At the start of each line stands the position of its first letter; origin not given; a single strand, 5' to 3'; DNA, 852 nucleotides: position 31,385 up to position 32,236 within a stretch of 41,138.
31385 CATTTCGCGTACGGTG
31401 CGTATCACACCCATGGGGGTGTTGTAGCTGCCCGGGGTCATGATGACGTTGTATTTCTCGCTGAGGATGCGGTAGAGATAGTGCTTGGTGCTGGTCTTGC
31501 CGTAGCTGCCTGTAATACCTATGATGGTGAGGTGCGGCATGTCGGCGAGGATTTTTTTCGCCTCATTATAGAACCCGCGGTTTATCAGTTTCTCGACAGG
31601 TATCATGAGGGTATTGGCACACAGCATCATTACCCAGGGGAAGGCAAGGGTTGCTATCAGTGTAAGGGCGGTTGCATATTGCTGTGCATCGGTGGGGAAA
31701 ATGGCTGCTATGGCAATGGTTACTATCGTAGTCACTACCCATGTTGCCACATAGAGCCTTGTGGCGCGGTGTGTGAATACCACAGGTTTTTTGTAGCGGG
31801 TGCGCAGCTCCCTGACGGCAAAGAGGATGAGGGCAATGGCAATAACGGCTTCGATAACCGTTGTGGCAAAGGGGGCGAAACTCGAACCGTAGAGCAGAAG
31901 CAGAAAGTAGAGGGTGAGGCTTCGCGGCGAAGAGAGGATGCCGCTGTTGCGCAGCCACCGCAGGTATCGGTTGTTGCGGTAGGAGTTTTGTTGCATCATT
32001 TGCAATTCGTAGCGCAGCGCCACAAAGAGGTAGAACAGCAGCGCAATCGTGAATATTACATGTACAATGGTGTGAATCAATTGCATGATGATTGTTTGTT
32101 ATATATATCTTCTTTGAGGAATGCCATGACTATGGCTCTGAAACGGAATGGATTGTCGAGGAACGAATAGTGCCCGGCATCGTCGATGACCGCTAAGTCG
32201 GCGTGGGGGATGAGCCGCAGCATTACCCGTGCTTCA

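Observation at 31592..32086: Domain swap in the Mur ligase: 4-5 transmembrane helices replace MurF domain 1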

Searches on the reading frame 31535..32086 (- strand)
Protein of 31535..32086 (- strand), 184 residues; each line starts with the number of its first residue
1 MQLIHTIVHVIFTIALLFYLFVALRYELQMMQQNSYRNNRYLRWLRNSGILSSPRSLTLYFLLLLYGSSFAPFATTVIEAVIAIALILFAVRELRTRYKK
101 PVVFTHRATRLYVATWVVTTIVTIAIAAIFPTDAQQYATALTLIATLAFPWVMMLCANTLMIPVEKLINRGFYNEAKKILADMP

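Call 14: find_homologous_proteins(query=window:31535-32086:-, max_evalue=0.001)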
Query seq(184 aa) (184 aa): 4 proteins with E <= 0.001 among 285 candidates.
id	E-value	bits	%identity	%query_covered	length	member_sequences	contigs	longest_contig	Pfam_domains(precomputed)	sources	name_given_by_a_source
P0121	1.0e-90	320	82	100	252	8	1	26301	PF08245.19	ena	-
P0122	1.0e-48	183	54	99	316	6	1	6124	PF08245.19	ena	-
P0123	7.1e-21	93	38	98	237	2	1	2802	PF08245.19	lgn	-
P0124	2.9e-14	71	35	88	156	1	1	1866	-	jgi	jgi:UDP-N-acetylmuramoyl-tripeptide--D-alanyl-D-alanine ligase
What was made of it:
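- Tried and rejected: A word-index search with the N-terminal 184 aa alone returned only four truncated fragments (call 14).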

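Call 26: search_protein_representatives(alignment_id=A2)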
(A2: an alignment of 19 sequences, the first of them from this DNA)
Query: 19 sequences, 178 profile positions. Proteins with E-value up to 0.001 (for the whole library): 1595; up to 1e-10: 688; up to 1e-30: 42. The best 150 are listed.
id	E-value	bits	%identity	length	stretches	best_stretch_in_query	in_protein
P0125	7.0e-58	211.6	-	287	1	2-177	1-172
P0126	2.2e-57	210.0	-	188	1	2-178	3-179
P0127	2.2e-57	209.9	-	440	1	2-177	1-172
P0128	1.8e-56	207.0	-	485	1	2-177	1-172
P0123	2.8e-53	196.6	-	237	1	2-178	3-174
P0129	7.7e-53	195.1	-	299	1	4-178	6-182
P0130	9.4e-50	185.1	-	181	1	4-178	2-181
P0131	4.6e-47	176.3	-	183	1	4-178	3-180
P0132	1.3e-45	171.6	-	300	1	6-178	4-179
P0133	1.6e-44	168.0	-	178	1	7-168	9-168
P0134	9.2e-43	162.3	-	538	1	4-178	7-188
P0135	1.3e-42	161.8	-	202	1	7-178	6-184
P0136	2.3e-42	161.0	-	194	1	3-178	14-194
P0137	3.8e-42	160.3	-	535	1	6-178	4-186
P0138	2.2e-41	157.8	-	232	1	5-177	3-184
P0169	6.3e-30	120.5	-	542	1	4-162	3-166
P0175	4.8e-29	117.6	-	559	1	7-176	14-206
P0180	1.3e-28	116.2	-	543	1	8-176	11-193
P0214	3.8e-24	101.7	-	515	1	4-177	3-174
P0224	3.2e-23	98.7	-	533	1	6-175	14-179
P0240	3.0e-22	95.5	-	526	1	5-178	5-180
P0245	7.2e-22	94.3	-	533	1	4-178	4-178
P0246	8.1e-22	94.1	-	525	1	11-176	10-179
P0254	1.2e-21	93.5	-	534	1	3-175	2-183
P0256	1.8e-21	93.0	-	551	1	4-177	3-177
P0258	1.9e-21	92.9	-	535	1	8-178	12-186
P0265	4.2e-21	91.8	-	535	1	4-175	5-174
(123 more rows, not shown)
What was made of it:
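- Tried and rejected: The exhaustive HMM search replaced it (call 26).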

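Call 33: find_encoding_contigs(protein=P0258, flank=6000, max_places=3)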
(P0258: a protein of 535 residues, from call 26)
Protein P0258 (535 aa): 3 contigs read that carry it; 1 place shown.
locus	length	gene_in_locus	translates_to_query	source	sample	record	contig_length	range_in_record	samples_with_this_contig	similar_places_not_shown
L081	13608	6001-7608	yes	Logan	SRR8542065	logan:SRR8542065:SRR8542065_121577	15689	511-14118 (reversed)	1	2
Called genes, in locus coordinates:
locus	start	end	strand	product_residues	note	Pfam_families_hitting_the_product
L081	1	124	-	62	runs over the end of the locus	-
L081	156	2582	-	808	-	PF00690:Cation_ATPase_N, PF00122:E1-E2_ATPase, PF00702:Hydrolase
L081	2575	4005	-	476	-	PF01554:MatE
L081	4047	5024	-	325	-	PF16331:TolA_bind_tri, PF13432:TPR_16 (faint), PF14559:TPR_19 (faint), PF07719:TPR_2 (faint), PF13181:TPR_8 (faint), PF13428:TPR_14 (faint), PF13424:TPR_12 (weak), PF13174:TPR_6 (weak), +2 more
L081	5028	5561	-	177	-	PF00691:OmpA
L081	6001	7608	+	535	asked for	PF08245:Mur_ligase_M, PF02875:Mur_ligase_C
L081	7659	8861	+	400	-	PF01820:Dala_Dala_lig_N, PF02222:ATP-grasp (faint), PF02655:ATP-grasp_3 (faint), PF02786:CPSase_L_D2, PF07478:Dala_Dala_lig_C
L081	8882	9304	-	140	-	PF01894:YjbQ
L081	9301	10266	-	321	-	PF01408:GFO_IDH_MocA, PF22725:GFO_IDH_MocA_C3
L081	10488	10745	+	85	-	PF01176:eIF-1a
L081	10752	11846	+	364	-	PF02540:NAD_synthase (weak), PF02568:ThiI (weak), PF03054:tRNA_Me_trans, PF06508:QueC (faint), PF20259:tRNA_Me_trans_M, PF20258:tRNA_Me_trans_C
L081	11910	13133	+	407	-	PF01053:Cys_Met_Meta_PP, PF00155:Aminotran_1_2, PF00266:Aminotran_5 (faint)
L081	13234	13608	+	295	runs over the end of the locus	?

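Call 34: predict_structure(alignment_id=A2)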
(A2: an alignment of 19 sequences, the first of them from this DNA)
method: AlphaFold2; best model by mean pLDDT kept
length: 184 residues; sequences in the alignment: 19
mean_pLDDT: 90.7   pTM: 0.82
mean pLDDT of the five models: 90.7, 90.3, 89.7, 87.1, 86.8
residues with pLDDT >= 90: 135; 70-90: 46; 50-70: 3; < 50: 0
segments of 3 or more residues with pLDDT < 50: none
pLDDT, mean of each block of 10 residues (from residue 1): 90 94 94 91 94 93 86 82 95 88 91 96 90 81 86 96 93 94 91
secondary structure, 60 per line:
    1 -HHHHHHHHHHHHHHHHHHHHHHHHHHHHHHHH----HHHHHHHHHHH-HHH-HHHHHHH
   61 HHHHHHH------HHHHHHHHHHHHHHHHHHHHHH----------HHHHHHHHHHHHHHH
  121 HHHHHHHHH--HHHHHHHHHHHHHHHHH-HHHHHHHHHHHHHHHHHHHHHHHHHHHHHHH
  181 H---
elements in order: H2-33 H38-48 H54-67 H74-95 H106-129 H132-148 H150-181

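Call 37: search_protein_families(library=pfam, proteins=[P0169, P0245, P0265, P0128, P0256, P0125, P0132], max_evalue=0.001)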
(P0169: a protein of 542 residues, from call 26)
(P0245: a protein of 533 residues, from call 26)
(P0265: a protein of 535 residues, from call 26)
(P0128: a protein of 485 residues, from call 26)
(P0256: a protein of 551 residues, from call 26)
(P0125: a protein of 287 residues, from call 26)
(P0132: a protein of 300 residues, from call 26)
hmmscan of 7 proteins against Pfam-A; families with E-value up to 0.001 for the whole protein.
P0169 (542 aa): 3 families
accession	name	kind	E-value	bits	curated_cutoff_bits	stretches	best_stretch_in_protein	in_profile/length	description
PF08706.16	D5_N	-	2.7e-15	57.3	22.4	1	155-256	45-145/145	D5 N terminal like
PF19263.5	DUF5906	-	5.3e-15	56.5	27.6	1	286-400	2-114/114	Family of unknown function (DUF5906)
PF03288.22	Pox_D5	-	0.00011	23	21.4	1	466-526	3-67/86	Poxvirus D5 protein-like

P0245 (533 aa): 2 families
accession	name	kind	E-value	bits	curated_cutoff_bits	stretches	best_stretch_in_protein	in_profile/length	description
PF08245.18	Mur_ligase_M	-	2.1e-36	126.2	24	1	185-381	1-199/200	Mur ligase middle domain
PF02875.26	Mur_ligase_C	-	2.5e-13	51.4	28.4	1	404-514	1-113/127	Mur ligase, glutamate ligase domain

P0265 (535 aa): 2 families
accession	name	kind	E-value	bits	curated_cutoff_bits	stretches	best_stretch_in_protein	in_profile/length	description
PF08245.18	Mur_ligase_M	-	2.6e-38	132.5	24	1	184-379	1-200/200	Mur ligase middle domain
PF02875.26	Mur_ligase_C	-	3.7e-07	31.5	28.4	1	401-519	1-120/127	Mur ligase, glutamate ligase domain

P0128 (485 aa): 2 families
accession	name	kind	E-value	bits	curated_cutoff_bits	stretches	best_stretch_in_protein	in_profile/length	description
PF02775.26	TPP_enzyme_C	-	4.1e-57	192.7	21.9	1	305-452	2-151/151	Thiamine pyrophosphate enzyme, C-terminal TPP binding domain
PF08245.18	Mur_ligase_M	-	4.3e-11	43.6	24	1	180-244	1-72/200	Mur ligase middle domain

P0256 (551 aa): 2 families
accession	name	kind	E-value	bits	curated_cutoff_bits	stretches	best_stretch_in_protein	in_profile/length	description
PF08245.18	Mur_ligase_M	-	1.6e-38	133.1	24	1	185-375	1-199/200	Mur ligase middle domain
PF02875.26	Mur_ligase_C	-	4.9e-10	40.8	28.4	1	398-511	1-115/127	Mur ligase, glutamate ligase domain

P0125 (287 aa): 1 family
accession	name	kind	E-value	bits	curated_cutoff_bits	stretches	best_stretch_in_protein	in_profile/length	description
PF08245.18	Mur_ligase_M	-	4.2e-07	30.6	24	1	180-223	1-52/200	Mur ligase middle domain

P0132 (300 aa): 1 family
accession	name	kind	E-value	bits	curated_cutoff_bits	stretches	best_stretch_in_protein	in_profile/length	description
PF08245.18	Mur_ligase_M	-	2e-23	83.9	24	1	186-294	1-116/200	Mur ligase middle domain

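Call 38: find_encoding_contigs(protein=P0169, flank=6000, max_places=3)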
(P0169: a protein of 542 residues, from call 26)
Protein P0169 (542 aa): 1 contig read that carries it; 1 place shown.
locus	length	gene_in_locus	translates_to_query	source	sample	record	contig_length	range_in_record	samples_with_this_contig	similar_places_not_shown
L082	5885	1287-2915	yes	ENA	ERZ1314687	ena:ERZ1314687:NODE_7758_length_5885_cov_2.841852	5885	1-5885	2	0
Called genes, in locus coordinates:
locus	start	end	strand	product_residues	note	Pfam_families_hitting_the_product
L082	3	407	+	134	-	?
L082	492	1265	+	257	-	PF00561:Abhydrolase_1, PF12146:Hydrolase_4, PF12697:Abhydrolase_6, PF08386:Abhydrolase_4 (weak)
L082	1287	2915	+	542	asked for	PF08706:D5_N, PF19263:DUF5906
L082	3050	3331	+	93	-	-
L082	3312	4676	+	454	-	PF00176:SNF2-rel_dom, PF00270:DEAD, PF04851:ResIII, PF00271:Helicase_C (weak)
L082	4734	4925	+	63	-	-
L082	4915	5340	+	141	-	-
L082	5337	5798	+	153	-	PF01844:HNH, PF14279:HNH_5 (weak)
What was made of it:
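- Two database proteins with this N-terminal domain are chimeras with unrelated enzymes (calls 37, 38).
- Tried and rejected: The only two cases, P0169 (D5 primase) and P0128 (TPP enzyme), are an element insertion or assembly chimeras (calls 37, 38).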

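Call 39: find_encoding_contigs(protein=P0245, flank=6000, max_places=3)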
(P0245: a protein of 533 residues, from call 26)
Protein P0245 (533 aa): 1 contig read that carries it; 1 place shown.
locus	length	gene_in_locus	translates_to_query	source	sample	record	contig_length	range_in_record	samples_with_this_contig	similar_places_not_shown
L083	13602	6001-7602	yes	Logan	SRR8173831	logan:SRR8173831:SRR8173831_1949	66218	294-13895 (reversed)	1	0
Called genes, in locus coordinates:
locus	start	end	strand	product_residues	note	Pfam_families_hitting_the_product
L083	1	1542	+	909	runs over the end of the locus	PF13476:AAA_23 (weak)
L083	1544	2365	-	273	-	PF01177:Asp_Glu_race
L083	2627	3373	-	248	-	PF00106:adh_short, PF08659:KR, PF13561:adh_short_C2, PF08643:DUF1776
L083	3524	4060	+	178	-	PF02482:Ribosomal_S30AE, PF16321:Ribosom_S30AE_C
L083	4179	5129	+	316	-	PF13560:HTH_31, PF01381:HTH_3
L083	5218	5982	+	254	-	PF12146:Hydrolase_4, PF00561:Abhydrolase_1, PF12697:Abhydrolase_6, PF00561:Abhydrolase_1 (weak)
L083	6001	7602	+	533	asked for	PF08245:Mur_ligase_M, PF02875:Mur_ligase_C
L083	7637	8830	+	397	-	PF01820:Dala_Dala_lig_N, PF02786:CPSase_L_D2, PF07478:Dala_Dala_lig_C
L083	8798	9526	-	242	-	PF01553:Acyltransferase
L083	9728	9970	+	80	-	PF06257:VEG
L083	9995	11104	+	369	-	PF06103:DUF948 (faint), PF25994:HH_AprE (faint), PF24568:CC_PcsB, PF00877:NLPC_P60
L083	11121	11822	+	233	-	-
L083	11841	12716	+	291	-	PF02810:SEC-C, PF00557:Peptidase_M24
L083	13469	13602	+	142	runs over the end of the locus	?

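Call 40: fold_search(model_id=the predicted structure, library=pdb)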
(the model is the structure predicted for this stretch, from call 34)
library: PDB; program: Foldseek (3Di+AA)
matches with E <= 10: 156; with E <= 0.001: 0
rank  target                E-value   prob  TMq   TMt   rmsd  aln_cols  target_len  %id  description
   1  9oq0_B                4.1e-01  0.28  0.25  0.20  11.2       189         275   12  Structure of the sweet receptor bound to sucralose in the compact state, transmembrane domain (released 2025-08-27)
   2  9o38_F                4.3e-01  0.16  0.20  0.17  13.2       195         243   12  Transmembrane domains of the human sweet receptor (TAS1R2 + TAS1R3) from Class 3 particles (rigidly fitted from PDB:9N (released 2025-05-14)
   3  8dyp_A                4.6e-01  0.21  0.24  0.16  14.9       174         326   20  Crystal structure of human cystine transporter cystinosin (released 2022-11-16)
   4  7d7q_B                6.2e-01  0.23  0.24  0.19   9.6       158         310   14  Crystal structure of the transmembrane domain and linker region of Salpingoeca rosetta rhodopsin phosphodiesterase (released 2020-11-18)
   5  8rsr                  7.6e-01  0.14  0.25  0.16  15.3       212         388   14  Crystal structure of marine actinobacteria clade rhodopsin (MAR) - human GTPase Arf1 (L8K,Q71L) chimera; N state (released 2025-04-02)
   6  7q37                  1.1e+00  0.16  0.29  0.26  13.8       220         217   12  Crystal structure of proton pump MAR rhodopsin pressurized with krypton (released 2022-04-27)
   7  3n06_A                1.3e+00  0.08  0.19  0.19  16.8       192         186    8  A mutant human Prolactin receptor antagonist H27A in complex with the extracellular domain of the human prolactin rece (released 2010-09-29)
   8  7dd5_A                1.4e+00  0.11  0.24  0.10  13.7       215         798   10  Structure of Calcium-Sensing Receptor in complex with NPS-2143 (released 2021-06-16)
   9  4kly_C                1.5e+00  0.07  0.20  0.18  15.7       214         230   14  Crystal structure of a blue-light absorbing proteorhodopsin mutant D97N from HOT75 (released 2013-06-05)
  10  6sqg_E                1.6e+00  0.11  0.25  0.23  15.3       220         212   10  Crystal structure of viral rhodopsin OLPVRII (released 2019-11-06)
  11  8vlw_B                1.6e+00  0.08  0.20  0.17  26.0       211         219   15  TolQ-TolR inner membrane protein complex from Acinetobacter baumannii (released 2025-01-15)
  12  7b0p_B                1.7e+00  0.09  0.23  0.20  19.9       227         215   10  In meso structure of the membrane integral lipoprotein intramolecular transacylase Lit from Bacillus cereus in space g (released 2021-05-26)
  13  3ncb_A                1.8e+00  0.08  0.19  0.19  17.2       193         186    9  A mutant human Prolactin receptor antagonist H180A in complex with the extracellular domain of the human prolactin rec (released 2010-09-29)
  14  9utb_B                2.0e+00  0.14  0.19  0.07   8.7       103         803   14  The full-length human sweet taste receptor TAS1R2 and TAS1R3 in the sucralose-bound state (released 2025-07-16)
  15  9ut8_B                2.0e+00  0.07  0.20  0.09  11.5       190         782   11  The full-length human sweet taste receptor TAS1R2 and TAS1R3 in the apo state (released 2025-07-16)
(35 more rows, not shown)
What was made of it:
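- Tried and rejected: Foldseek against the PDB gives a best E of 0.41 (call 40).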

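Call 45: list_cluster_members(proteins=[P0245, P0265, P0214, P0246, P0240, P0254, P0224, P0180, P0258, P0175])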
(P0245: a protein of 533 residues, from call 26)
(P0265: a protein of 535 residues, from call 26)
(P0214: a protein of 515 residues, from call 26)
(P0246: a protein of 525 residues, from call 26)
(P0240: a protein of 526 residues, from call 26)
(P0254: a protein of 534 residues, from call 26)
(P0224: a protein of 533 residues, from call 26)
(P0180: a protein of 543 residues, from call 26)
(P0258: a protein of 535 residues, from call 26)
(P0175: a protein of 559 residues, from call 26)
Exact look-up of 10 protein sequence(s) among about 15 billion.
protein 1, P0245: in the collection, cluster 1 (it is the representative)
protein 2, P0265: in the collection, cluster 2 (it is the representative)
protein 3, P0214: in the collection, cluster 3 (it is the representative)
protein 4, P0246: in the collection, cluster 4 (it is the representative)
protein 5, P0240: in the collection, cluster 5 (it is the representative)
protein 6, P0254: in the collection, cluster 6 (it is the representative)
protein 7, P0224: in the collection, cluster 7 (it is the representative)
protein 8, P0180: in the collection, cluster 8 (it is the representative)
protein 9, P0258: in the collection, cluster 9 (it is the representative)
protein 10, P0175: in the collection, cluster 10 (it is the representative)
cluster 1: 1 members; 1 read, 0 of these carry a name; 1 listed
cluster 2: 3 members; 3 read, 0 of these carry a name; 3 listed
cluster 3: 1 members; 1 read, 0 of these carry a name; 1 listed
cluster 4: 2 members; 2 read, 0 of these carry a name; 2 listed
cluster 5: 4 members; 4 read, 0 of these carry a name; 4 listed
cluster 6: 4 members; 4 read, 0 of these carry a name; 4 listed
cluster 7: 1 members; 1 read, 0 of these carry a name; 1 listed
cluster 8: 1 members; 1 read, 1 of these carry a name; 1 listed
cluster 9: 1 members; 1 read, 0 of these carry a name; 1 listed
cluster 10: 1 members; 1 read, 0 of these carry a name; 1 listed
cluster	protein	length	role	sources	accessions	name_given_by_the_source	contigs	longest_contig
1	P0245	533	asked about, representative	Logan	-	-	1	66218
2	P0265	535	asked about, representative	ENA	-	-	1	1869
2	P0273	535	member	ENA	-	-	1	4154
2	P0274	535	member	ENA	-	-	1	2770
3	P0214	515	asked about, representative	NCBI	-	-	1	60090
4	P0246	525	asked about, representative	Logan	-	-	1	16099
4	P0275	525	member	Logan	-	-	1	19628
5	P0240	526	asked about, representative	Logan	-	-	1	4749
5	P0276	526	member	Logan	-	-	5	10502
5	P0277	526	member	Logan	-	-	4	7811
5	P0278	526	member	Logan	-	-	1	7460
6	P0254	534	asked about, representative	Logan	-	-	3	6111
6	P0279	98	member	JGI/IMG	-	-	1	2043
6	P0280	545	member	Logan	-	-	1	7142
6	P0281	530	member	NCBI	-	-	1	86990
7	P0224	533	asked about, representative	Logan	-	-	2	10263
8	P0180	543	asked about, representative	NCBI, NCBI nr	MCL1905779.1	MAG: Mur ligase family protein [Clostridiales bacterium] | Mur ligase family protein [Clostridiales bacterium]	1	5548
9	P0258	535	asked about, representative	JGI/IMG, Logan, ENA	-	-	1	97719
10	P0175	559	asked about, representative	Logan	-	-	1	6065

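Call 46: find_encoding_contigs(protein=P0214, flank=10000, max_places=2)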
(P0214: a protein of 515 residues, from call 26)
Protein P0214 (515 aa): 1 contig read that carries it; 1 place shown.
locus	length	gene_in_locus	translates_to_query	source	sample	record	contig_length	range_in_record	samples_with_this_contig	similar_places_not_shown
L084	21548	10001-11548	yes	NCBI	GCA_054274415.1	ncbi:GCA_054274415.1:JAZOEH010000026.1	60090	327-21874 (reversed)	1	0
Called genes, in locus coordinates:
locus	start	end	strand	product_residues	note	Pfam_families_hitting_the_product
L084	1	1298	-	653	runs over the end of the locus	PF22745:Nlig-Ia, PF01653:DNA_ligase_aden, PF03120:OB_DNA_ligase, PF03119:DNA_ligase_ZBD, PF12826:HHH_2, PF14520:HHH_5 (weak), PF00533:BRCT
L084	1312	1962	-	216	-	PF10105:DUF2344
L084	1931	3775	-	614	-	PF19864:Radical_SAM_N2, PF04055:Radical_SAM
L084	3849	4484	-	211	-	PF02163:Peptidase_M50 (weak)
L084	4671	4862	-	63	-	-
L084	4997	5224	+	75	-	PF00381:PTS-HPr (weak)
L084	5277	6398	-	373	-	PF00005:ABC_tran, PF02463:SMC_N (faint), PF03215:Rad17 (weak), PF17912:OB_MalK, PF08402:TOBE_2, PF03459:TOBE (faint)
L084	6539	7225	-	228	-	PF01479:S4 (weak), PF00849:PseudoU_synth_2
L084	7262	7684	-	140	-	-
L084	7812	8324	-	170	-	PF00588:SpoU_methylase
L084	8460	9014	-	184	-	PF09560:Spore_YunB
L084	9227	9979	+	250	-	PF00561:Abhydrolase_1, PF12146:Hydrolase_4, PF12697:Abhydrolase_6, PF08386:Abhydrolase_4 (weak)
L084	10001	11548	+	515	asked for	PF08245:Mur_ligase_M, PF02875:Mur_ligase_C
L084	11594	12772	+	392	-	PF01820:Dala_Dala_lig_N, PF02786:CPSase_L_D2, PF02222:ATP-grasp (weak), PF07478:Dala_Dala_lig_C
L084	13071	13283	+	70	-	PF00584:SecE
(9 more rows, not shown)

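Call 47: find_encoding_contigs(protein=P0246, flank=10000, max_places=2)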
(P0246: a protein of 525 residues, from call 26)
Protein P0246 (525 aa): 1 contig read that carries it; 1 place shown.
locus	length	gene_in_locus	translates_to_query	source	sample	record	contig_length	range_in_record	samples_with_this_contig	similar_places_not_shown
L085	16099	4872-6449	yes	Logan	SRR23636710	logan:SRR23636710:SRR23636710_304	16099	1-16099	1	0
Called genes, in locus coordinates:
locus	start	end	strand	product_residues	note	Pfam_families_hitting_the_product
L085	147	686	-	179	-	-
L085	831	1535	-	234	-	PF04131:NanE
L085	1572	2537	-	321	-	PF00480:ROK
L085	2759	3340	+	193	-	PF01613:Flavin_Reduct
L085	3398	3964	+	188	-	-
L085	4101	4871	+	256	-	PF06342:DUF1057, PF00561:Abhydrolase_1, PF12146:Hydrolase_4, PF12697:Abhydrolase_6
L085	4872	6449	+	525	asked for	PF08245:Mur_ligase_M, PF02875:Mur_ligase_C (weak)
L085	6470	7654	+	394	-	PF01820:Dala_Dala_lig_N, PF02786:CPSase_L_D2, PF07478:Dala_Dala_lig_C, PF02222:ATP-grasp (weak)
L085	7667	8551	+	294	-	-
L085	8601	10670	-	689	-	PF03717:PBP_dimer, PF00905:Transpeptidase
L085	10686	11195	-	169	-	-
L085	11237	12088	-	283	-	PF04085:MreC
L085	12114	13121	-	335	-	PF00022:Actin (faint), PF06723:MreB_Mbl, PF00012:HSP70, PF14450:FtsA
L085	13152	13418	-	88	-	PF14209:DUF4321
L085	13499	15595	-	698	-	PF01136:Peptidase_U32, PF12392:DUF3656, PF01136:Peptidase_U32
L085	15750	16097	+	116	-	?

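Call 48: find_encoding_contigs(protein=P0224, flank=10000, max_places=2)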
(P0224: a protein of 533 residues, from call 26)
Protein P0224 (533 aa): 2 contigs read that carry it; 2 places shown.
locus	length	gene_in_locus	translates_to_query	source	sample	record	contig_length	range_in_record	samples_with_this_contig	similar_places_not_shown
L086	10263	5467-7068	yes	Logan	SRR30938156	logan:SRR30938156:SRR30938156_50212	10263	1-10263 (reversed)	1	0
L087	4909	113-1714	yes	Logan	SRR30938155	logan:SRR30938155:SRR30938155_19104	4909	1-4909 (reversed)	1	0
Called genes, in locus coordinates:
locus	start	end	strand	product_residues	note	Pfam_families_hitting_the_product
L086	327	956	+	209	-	PF12101:DUF3577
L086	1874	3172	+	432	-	-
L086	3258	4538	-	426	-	PF00155:Aminotran_1_2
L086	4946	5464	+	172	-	PF00561:Abhydrolase_1, PF12146:Hydrolase_4 (weak), PF12697:Abhydrolase_6 (weak)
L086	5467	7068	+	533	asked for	PF08245:Mur_ligase_M, PF02875:Mur_ligase_C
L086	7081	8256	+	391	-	PF01820:Dala_Dala_lig_N, PF02222:ATP-grasp (weak), PF02786:CPSase_L_D2, PF07478:Dala_Dala_lig_C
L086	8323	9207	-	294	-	-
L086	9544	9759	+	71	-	-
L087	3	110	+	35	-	?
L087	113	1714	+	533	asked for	PF08245:Mur_ligase_M, PF02875:Mur_ligase_C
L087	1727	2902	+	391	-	PF01820:Dala_Dala_lig_N, PF02222:ATP-grasp (weak), PF02786:CPSase_L_D2, PF07478:Dala_Dala_lig_C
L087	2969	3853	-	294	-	-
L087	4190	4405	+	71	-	-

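Call 52: search_protein_families(library=pfam, alignment_id=A2, max_evalue=10)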
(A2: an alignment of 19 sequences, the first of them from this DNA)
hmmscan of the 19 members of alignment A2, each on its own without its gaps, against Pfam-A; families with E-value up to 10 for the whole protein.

A. member 1, seq(184 aa): 4 families
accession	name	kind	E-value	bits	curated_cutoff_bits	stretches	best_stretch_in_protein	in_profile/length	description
PF10993.13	DUF2818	-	0.054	14.5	25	1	88-151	22-85/93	Protein of unknown function (DUF2818)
PF19588.4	SxtJ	-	0.18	13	24.4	1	60-124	20-80/99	Saxitoxin biosynthesis operon protein SxtJ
PF01036.24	Bac_rhodopsin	-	0.56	10.1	24.6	1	6-155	37-185/224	Bacteriorhodopsin-like protein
PF11188.13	DUF2975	-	1.4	9.3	27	1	71-167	18-115/130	Protein of unknown function (DUF2975)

B. families by the number of members that match (of 19 scanned): 60 families (the first 25 are shown)
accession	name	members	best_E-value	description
PF00487.30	FA_desaturase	4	0.3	Fatty acid desaturase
PF01616.22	Orbi_NS3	3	0.38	Orbivirus NS3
PF16246.10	DUF4903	2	0.002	Domain of unknown function (DUF4903)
PF24195.1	DUF7420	2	0.0094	Family of unknown function (DUF7420)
PF20176.3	DUF6541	2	0.014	Family of unknown function (DUF6541)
PF23417.1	STING_TM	2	0.17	STING transmembrane domain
PF07666.16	MpPF26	2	0.63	M penetrans paralogue family 26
PF07264.17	EI24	2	0.67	Sulfate transporter CysZ/Etoposide-induced protein 2.4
PF09843.14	DUF2070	2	2.5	Predicted membrane protein (DUF2070)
PF03631.20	Virul_fac_BrkB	1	0.00067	Virulence factor BrkB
PF04971.17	Phage_holin_2_1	1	0.0067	Bacteriophage P21 holin S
PF04276.17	DUF443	1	0.01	Protein of unknown function (DUF443)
PF03659.20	Glyco_hydro_71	1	0.014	Glycosyl hydrolase family 71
PF09163.16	Form-deh_trans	1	0.017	Formate dehydrogenase N, transmembrane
PF03311.19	Cornichon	1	0.021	Cornichon protein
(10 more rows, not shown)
